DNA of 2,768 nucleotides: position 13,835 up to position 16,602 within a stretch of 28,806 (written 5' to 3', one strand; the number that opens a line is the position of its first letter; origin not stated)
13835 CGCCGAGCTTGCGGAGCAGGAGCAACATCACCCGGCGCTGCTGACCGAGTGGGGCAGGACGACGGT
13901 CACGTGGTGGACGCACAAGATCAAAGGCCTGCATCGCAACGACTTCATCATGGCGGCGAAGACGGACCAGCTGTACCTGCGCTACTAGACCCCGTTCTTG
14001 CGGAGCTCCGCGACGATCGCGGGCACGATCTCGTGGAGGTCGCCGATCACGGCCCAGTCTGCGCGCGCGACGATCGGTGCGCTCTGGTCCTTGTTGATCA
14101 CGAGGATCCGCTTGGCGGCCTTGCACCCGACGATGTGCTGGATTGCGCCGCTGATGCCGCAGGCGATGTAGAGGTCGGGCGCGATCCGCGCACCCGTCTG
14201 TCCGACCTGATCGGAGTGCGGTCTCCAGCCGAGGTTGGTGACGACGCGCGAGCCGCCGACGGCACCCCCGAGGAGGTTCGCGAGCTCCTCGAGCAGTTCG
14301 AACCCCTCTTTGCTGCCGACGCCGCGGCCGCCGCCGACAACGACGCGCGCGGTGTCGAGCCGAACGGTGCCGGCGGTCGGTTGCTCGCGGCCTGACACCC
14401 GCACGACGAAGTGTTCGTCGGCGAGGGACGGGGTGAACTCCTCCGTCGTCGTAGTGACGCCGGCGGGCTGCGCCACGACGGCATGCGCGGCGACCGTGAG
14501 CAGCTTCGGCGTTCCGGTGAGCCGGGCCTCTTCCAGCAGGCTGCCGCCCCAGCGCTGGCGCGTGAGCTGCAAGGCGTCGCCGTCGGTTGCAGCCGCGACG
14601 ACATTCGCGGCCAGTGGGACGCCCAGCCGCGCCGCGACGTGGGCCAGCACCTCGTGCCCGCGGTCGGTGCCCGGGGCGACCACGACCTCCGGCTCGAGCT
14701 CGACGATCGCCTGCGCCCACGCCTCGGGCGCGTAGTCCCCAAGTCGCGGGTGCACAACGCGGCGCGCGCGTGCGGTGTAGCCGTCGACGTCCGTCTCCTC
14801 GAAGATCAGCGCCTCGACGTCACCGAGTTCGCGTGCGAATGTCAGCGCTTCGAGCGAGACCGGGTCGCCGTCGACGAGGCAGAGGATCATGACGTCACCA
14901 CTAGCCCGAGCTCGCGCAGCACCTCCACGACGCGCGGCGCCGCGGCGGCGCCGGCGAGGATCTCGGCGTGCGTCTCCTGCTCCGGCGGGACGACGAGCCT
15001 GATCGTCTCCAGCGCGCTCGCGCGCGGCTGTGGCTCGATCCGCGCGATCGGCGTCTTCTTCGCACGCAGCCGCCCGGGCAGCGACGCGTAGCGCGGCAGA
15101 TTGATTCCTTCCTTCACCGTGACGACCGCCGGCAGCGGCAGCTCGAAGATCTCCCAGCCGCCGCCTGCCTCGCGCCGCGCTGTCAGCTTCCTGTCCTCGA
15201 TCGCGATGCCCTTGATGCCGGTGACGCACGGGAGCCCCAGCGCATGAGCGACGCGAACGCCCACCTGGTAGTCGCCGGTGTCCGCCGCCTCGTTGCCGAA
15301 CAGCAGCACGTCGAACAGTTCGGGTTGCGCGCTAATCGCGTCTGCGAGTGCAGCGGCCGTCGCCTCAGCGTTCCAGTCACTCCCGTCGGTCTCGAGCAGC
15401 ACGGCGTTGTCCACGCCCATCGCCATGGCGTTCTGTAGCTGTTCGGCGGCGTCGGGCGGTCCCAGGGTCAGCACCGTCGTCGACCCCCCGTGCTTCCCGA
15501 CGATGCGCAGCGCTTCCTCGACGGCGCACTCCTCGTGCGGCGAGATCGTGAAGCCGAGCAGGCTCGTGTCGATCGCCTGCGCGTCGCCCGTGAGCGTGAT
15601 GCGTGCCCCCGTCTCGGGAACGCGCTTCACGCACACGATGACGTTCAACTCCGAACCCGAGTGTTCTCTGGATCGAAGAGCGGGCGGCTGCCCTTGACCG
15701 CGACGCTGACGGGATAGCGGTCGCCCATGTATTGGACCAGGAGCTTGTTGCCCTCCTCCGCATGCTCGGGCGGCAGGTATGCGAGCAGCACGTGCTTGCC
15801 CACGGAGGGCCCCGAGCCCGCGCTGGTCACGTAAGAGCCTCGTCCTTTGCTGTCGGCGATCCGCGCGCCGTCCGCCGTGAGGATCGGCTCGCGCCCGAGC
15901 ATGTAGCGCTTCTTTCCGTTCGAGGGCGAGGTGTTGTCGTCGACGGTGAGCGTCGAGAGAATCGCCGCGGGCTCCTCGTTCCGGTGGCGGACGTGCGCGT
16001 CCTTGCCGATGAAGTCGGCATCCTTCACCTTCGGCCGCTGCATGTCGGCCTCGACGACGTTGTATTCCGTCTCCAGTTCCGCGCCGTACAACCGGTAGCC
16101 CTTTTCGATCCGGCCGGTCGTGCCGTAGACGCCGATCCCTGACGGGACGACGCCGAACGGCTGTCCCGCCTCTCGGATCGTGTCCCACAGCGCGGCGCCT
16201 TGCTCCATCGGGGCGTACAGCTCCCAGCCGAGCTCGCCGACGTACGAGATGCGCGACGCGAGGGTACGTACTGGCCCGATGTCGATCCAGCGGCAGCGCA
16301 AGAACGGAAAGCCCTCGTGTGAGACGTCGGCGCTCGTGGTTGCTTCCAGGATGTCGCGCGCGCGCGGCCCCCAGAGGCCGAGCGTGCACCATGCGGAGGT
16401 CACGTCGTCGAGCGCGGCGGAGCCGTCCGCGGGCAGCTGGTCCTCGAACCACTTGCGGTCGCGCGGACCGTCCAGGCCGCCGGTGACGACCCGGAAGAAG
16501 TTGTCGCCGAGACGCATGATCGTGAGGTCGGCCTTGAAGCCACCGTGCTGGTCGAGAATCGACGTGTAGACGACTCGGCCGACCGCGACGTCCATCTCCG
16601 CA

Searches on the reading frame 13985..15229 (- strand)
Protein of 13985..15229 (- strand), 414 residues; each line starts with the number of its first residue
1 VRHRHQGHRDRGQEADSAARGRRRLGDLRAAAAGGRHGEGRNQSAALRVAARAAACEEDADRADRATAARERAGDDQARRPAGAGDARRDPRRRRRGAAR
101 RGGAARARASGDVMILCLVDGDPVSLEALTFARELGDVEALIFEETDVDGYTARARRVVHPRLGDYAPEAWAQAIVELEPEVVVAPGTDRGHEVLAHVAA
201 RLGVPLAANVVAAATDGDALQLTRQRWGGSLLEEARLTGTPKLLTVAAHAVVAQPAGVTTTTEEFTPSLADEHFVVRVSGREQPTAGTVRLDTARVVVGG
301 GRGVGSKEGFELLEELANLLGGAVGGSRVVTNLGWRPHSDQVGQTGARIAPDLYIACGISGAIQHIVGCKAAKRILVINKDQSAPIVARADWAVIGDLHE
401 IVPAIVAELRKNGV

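Call 4: search_protein_families(library=pfam, proteins=[window:13985-15229:-])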
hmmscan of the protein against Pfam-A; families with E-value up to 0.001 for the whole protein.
window:13985-15229:- (414 aa): 2 families
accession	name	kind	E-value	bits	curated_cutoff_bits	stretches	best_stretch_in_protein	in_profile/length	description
PF00766.25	ETF_alpha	-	9e-34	115.7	27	1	291-370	2-81/81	Electron transfer flavoprotein FAD-binding domain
PF01012.27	ETF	-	7.7e-17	62.1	26.7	1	122-255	14-164/181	Electron transfer flavoprotein domain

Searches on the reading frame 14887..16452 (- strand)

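Call 4: search_protein_families(library=pfam, proteins=[window:14887-16452:-])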
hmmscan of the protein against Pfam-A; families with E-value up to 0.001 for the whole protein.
window:14887-16452:- (521 aa): 1 family
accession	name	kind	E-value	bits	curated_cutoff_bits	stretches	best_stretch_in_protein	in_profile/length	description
PF01012.27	ETF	-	1e-33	117.1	26.7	1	301-474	11-178/181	Electron transfer flavoprotein domain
